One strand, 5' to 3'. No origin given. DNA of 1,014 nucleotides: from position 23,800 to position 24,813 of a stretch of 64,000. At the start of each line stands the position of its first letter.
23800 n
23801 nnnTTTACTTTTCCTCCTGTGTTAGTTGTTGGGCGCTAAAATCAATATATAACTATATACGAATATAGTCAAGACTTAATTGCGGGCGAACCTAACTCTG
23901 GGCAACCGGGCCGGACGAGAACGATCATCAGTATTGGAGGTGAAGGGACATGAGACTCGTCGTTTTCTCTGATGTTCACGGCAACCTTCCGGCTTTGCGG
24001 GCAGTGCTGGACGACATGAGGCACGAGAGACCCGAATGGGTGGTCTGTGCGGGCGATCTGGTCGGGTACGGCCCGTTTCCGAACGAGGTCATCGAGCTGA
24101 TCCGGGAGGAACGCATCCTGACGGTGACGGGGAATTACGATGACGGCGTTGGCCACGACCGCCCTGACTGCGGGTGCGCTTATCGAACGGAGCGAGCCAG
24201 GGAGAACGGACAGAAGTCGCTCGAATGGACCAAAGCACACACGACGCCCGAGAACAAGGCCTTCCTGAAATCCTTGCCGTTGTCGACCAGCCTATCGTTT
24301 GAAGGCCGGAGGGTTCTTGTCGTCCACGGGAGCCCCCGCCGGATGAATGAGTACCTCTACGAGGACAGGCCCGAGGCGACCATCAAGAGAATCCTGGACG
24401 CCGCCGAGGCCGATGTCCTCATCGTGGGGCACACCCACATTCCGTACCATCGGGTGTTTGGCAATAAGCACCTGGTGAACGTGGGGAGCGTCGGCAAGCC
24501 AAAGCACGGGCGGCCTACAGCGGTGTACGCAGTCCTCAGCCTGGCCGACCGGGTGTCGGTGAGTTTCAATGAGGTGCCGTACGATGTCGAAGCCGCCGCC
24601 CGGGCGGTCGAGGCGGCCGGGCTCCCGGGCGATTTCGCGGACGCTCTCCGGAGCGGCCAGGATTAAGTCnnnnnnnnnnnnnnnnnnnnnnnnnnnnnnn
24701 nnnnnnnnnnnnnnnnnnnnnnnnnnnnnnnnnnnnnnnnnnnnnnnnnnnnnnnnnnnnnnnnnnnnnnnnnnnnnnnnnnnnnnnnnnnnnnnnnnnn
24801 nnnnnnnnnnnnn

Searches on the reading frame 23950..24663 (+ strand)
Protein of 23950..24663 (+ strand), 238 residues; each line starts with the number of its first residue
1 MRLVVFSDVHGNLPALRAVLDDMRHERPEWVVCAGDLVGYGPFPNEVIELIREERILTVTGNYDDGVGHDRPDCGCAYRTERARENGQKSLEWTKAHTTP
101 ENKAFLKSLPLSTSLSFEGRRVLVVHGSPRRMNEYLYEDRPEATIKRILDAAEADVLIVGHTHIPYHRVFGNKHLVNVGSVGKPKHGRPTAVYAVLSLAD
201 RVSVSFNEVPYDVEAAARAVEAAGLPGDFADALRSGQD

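Call 64: search_protein_families(library=pfam, proteins=[window:23950-24663:+], max_evalue=0.0001)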
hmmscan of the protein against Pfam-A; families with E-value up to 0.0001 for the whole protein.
window:23950-24663:+ (238 aa): 2 families
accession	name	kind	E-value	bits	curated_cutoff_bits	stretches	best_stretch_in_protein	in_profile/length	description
PF12850.12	Metallophos_2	-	4.8e-27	95.3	27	1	1-199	1-152/154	Calcineurin-like phosphoesterase superfamily domain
PF00149.33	Metallophos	-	1.8e-18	68.1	21.5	1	1-165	1-191/191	Calcineurin-like phosphoesterase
